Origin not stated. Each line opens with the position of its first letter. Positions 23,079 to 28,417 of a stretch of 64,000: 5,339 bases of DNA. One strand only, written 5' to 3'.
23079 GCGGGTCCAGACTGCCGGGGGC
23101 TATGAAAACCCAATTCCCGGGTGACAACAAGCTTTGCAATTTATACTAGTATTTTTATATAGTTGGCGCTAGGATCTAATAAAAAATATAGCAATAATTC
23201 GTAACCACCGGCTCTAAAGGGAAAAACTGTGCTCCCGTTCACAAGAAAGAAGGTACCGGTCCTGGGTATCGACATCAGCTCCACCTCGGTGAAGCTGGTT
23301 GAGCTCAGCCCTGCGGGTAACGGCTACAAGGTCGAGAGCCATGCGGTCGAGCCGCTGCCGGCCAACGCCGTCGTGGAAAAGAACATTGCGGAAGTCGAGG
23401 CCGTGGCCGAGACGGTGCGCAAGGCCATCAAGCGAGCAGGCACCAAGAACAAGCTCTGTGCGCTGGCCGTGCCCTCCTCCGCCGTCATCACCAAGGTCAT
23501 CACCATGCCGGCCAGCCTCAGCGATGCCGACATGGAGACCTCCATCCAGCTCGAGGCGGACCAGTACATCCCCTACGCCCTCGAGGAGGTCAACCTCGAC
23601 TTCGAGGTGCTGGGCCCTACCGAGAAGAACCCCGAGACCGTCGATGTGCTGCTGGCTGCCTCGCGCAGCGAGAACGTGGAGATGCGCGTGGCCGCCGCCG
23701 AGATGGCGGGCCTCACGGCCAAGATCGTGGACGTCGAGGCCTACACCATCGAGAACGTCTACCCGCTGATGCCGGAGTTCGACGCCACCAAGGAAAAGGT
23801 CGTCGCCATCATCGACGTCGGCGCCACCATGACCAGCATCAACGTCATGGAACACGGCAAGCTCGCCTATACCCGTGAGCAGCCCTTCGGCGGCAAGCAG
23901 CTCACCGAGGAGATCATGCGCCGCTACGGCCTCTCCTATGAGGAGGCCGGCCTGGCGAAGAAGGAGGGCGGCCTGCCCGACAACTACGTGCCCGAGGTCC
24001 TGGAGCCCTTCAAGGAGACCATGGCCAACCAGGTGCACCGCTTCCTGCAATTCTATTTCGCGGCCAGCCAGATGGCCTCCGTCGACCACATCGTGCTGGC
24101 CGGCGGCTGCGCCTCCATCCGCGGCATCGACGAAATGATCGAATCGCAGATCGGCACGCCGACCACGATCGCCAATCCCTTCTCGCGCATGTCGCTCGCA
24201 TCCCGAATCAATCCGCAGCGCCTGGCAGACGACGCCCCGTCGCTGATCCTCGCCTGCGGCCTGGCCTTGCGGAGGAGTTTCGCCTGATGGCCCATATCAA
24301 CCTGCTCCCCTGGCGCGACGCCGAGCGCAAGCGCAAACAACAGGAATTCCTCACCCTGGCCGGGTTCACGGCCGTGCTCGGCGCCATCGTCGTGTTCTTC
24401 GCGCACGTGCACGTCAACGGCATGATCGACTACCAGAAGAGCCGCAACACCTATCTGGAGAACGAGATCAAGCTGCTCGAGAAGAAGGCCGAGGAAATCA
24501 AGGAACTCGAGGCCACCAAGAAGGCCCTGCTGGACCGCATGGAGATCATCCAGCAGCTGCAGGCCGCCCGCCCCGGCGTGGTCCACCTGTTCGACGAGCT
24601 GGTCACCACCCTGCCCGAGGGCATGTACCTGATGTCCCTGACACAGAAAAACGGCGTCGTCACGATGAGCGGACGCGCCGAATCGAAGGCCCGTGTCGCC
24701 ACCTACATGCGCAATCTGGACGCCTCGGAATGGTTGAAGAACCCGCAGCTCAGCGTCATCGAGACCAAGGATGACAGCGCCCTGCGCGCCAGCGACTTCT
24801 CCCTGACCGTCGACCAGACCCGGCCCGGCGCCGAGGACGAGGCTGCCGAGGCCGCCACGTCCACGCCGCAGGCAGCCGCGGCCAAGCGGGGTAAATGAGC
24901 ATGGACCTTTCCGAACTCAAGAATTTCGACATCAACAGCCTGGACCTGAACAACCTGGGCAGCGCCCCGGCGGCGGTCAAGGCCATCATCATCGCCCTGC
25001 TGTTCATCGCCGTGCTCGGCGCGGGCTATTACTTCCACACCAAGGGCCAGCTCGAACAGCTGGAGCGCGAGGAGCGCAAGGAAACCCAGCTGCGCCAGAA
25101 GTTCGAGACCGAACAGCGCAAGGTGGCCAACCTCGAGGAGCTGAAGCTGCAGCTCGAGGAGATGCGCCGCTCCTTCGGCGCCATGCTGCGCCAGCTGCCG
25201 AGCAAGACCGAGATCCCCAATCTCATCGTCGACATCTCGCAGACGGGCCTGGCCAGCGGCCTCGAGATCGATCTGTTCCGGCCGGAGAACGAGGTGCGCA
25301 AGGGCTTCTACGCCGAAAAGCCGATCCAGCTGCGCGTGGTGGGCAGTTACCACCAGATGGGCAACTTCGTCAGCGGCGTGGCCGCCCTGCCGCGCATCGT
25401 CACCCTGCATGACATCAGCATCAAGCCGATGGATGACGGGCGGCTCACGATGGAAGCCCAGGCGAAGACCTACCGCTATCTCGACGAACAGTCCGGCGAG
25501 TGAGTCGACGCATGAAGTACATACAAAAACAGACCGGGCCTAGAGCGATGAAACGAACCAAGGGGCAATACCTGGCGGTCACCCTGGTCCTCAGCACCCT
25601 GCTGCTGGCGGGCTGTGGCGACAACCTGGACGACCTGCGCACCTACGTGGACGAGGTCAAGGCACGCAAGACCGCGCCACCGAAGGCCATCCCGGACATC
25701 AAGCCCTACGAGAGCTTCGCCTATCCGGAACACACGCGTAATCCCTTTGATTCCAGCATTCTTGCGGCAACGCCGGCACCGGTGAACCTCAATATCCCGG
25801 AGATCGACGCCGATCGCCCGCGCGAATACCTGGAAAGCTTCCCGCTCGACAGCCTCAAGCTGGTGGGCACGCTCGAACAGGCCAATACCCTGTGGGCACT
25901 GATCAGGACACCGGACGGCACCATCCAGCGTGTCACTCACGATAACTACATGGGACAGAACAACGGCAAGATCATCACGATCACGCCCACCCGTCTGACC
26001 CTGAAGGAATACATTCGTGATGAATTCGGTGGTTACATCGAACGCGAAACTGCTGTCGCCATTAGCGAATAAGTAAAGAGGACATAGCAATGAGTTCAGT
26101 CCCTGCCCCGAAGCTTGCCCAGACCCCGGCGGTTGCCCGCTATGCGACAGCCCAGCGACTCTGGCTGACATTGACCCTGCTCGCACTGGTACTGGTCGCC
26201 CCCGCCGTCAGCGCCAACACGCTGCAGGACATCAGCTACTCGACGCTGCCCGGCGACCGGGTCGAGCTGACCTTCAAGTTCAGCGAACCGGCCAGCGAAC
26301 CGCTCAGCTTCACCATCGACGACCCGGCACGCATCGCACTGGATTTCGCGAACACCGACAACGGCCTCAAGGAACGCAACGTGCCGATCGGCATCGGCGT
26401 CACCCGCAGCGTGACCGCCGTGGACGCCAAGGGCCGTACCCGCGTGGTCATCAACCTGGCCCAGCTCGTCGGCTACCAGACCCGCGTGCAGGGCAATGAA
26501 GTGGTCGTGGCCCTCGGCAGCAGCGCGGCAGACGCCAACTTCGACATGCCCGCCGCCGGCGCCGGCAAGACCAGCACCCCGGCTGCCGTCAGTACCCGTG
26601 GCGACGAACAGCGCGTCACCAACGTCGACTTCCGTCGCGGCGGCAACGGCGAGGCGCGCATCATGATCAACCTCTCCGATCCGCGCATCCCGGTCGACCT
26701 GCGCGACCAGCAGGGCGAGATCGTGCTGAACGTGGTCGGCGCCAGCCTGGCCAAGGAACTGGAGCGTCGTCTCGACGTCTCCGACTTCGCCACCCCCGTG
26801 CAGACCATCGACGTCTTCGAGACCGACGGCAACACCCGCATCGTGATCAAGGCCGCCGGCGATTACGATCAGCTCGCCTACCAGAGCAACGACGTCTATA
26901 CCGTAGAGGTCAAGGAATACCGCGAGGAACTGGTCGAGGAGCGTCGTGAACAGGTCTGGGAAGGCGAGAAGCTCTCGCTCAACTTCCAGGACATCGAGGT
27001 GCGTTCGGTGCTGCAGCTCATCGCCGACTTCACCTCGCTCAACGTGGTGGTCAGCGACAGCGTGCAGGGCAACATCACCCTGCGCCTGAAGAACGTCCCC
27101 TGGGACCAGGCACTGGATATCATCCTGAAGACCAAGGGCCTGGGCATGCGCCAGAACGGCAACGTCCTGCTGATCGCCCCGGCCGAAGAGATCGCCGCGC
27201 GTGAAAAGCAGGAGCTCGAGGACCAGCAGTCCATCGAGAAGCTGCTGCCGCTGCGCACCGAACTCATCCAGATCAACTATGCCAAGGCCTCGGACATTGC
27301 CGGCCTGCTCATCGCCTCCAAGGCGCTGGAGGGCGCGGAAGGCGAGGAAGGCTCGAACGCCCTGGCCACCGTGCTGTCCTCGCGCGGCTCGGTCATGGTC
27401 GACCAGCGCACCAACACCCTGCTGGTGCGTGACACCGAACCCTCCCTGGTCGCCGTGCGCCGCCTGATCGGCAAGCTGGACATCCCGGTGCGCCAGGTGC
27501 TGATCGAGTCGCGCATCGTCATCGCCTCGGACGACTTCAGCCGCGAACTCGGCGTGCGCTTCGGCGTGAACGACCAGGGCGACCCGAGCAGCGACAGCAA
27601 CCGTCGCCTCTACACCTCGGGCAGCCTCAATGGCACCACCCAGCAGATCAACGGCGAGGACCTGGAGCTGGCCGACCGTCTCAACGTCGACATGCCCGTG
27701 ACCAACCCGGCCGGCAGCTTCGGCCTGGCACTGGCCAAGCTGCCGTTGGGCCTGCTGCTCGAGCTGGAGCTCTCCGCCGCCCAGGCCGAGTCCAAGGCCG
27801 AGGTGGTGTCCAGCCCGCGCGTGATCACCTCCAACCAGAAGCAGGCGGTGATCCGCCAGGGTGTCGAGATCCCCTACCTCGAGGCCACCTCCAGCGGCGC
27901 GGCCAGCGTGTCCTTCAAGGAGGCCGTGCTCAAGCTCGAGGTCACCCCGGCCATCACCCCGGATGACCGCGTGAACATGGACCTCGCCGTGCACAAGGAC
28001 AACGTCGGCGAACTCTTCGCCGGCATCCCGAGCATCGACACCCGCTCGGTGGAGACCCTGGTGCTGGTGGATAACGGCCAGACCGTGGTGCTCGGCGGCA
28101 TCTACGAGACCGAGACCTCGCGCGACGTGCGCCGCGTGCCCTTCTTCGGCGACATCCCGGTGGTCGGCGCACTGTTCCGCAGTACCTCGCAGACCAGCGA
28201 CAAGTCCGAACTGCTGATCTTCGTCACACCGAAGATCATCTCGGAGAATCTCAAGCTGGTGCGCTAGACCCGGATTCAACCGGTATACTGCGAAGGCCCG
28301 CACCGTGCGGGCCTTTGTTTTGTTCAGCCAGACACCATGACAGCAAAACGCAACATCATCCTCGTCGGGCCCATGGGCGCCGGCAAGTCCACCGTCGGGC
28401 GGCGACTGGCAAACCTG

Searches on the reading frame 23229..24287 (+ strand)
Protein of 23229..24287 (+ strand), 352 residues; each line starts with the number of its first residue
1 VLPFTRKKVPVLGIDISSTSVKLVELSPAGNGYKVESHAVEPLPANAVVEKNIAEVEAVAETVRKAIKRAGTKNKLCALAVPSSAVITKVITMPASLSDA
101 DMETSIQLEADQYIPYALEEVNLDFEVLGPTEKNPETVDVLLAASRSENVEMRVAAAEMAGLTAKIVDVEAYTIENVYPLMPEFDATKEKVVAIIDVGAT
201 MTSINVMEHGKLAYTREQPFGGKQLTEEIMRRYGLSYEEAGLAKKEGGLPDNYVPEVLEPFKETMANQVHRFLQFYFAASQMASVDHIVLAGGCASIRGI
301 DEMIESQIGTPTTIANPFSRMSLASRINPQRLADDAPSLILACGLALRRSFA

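Call 76: search_protein_families(library=pfam, proteins=[window:23229-24287:+], max_evalue=0.00001)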
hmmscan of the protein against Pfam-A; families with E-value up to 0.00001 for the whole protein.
window:23229-24287:+ (352 aa): 3 families
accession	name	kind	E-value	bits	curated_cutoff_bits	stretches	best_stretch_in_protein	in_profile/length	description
PF11104.14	PilM_2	-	3.3e-136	454.1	27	1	13-349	1-339/340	Type IV pilus assembly protein PilM;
PF14450.12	FtsA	-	4.3e-13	50.2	31.8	1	193-319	1-118/127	Cell division protein FtsA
PF06723.19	MreB_Mbl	-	4.4e-07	29.5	27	0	287-316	276-305/327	MreB/Mbl protein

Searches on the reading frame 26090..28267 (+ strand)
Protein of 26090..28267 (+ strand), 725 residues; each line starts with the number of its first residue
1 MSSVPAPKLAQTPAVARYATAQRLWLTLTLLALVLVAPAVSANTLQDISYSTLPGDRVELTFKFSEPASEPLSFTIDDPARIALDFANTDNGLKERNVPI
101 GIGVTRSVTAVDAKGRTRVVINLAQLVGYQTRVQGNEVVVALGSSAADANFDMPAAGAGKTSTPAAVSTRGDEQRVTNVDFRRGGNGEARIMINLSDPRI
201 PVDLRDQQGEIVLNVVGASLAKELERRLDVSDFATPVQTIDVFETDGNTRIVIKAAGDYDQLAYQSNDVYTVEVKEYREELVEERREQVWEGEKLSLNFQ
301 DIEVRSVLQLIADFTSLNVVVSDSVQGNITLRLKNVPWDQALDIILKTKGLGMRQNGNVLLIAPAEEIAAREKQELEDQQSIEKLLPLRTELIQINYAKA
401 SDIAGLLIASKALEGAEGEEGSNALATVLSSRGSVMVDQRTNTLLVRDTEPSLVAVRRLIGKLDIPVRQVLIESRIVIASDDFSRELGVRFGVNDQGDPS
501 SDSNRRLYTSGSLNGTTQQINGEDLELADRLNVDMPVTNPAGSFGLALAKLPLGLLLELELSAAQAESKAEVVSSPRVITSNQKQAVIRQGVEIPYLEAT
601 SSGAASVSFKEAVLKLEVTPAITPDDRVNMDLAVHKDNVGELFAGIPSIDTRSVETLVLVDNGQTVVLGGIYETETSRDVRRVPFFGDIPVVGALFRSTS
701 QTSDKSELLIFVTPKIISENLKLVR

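Call 75: search_protein_families(library=pfam, proteins=[window:26090-28267:+], max_evalue=0.00001)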
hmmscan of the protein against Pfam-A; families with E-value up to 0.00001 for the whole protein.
window:26090-28267:+ (725 aa): 5 families
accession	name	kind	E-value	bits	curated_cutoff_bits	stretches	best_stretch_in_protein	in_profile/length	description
PF00263.26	Secretin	-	5.8e-49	166.4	27.5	1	563-717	1-168/169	Bacterial type II and III secretion system protein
PF11741.13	AMIN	-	3.7e-31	107.6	20.5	2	178-277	1-97/101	AMIN domain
PF03958.22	Secretin_N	-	9.2e-12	45.4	28.2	1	390-469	1-69/69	Bacterial type II/III secretion system short domain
PF07660.19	STN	-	5e-11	42.6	28.4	1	317-365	1-52/52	Secretin and TonB N terminus short domain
PF21305.2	type_II_gspD_N0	-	4.5e-07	30.1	27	1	297-346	1-51/71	GspD-like, N0 domain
